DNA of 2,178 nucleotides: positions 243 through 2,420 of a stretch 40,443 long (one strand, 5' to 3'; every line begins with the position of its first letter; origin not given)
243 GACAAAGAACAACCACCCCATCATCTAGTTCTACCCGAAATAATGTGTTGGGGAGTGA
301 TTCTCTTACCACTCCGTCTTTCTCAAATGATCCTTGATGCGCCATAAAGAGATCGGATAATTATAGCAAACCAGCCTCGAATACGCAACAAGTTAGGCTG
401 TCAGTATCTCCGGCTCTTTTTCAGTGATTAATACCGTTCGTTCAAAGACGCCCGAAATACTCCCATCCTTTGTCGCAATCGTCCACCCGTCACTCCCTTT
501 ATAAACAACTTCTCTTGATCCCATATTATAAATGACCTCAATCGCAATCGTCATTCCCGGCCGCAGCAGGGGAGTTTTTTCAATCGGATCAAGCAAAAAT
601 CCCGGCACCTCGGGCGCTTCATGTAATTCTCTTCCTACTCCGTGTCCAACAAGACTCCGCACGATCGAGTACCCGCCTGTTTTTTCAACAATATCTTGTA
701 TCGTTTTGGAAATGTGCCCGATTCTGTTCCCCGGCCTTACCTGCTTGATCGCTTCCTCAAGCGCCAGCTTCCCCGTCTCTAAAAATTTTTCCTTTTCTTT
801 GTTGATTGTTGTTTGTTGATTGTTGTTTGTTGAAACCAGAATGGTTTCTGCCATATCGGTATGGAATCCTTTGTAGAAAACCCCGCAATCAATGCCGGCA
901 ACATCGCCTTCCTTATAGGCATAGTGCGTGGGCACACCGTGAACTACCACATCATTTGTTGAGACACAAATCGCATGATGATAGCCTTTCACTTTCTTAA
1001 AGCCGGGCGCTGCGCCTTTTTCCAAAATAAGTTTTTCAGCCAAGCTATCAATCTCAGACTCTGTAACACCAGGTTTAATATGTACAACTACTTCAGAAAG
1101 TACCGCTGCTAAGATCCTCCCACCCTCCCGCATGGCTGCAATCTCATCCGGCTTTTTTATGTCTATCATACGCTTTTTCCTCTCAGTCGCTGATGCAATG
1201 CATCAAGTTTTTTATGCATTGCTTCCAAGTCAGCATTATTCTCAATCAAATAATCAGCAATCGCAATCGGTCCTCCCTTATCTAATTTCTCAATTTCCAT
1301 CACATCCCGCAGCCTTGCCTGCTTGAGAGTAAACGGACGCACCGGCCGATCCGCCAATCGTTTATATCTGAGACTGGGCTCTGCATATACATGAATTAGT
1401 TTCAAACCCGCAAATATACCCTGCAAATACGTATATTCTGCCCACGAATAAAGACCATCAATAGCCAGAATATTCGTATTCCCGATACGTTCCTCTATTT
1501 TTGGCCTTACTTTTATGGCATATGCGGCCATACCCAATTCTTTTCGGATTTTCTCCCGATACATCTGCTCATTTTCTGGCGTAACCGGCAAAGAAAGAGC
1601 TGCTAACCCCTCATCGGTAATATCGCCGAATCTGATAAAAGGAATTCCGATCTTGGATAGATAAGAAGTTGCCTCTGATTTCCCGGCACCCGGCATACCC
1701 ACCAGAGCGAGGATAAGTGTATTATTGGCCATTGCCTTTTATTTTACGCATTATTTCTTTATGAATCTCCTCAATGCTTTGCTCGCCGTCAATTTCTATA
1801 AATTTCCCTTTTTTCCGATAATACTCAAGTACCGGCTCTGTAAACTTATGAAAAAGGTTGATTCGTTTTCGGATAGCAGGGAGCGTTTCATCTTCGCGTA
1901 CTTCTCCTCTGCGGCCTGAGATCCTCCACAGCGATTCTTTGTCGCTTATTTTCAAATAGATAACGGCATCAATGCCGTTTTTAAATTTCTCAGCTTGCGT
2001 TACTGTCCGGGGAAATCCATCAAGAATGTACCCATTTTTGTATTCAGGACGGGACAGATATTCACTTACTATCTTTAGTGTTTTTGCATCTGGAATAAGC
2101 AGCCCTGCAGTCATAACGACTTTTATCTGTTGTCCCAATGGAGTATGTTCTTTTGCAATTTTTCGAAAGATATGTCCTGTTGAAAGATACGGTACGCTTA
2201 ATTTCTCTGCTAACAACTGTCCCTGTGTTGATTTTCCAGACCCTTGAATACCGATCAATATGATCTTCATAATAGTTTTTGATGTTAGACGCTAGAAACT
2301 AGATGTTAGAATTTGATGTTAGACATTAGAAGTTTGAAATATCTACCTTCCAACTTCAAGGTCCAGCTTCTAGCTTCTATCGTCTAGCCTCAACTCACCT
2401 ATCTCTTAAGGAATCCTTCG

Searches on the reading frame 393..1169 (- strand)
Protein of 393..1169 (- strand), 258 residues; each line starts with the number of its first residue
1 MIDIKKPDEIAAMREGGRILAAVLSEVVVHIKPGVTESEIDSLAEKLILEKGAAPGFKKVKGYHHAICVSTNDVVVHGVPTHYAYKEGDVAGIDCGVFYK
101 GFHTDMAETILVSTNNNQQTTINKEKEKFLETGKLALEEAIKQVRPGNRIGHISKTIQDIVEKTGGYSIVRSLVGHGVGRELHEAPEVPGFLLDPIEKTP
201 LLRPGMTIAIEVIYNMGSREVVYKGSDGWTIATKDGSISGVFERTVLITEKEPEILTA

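Call 102: search_protein_families(library=pfam, max_evalue=0.00001, proteins=[window:393-1169:-])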
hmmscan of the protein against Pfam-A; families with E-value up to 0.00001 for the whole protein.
window:393-1169:- (258 aa): 1 family
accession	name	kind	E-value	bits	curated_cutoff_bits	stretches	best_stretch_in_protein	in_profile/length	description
PF00557.29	Peptidase_M24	-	3.2e-42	145.1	23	1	12-250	2-208/208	Metallopeptidase family M24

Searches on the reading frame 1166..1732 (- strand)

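Call 102: search_protein_families(library=pfam, max_evalue=0.00001, proteins=[window:1166-1732:-])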
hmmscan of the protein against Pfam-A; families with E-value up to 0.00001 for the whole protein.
window:1166-1732:- (188 aa): 1 family
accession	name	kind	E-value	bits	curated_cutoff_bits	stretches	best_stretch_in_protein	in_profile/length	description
PF13238.12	AAA_18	-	1.1e-09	39.2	29.4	1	9-130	2-112/128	AAA domain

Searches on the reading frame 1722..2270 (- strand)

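Call 102: search_protein_families(library=pfam, max_evalue=0.00001, proteins=[window:1722-2270:-])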
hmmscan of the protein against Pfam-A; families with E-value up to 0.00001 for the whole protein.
window:1722-2270:- (182 aa): 4 families
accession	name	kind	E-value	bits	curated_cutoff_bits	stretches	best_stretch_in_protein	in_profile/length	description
PF00406.28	ADK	-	2.9e-36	125.3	26.8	1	5-155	1-150/151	Adenylate kinase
PF13207.12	AAA_17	-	8.4e-21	75.1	27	1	7-133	2-135/136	AAA domain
PF02223.23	Thymidylate_kin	-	1.3e-10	41.7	27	0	101-173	119-185/185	Thymidylate kinase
PF13238.12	AAA_18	-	3e-09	37.9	29.4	1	3-123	1-114/128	AAA domain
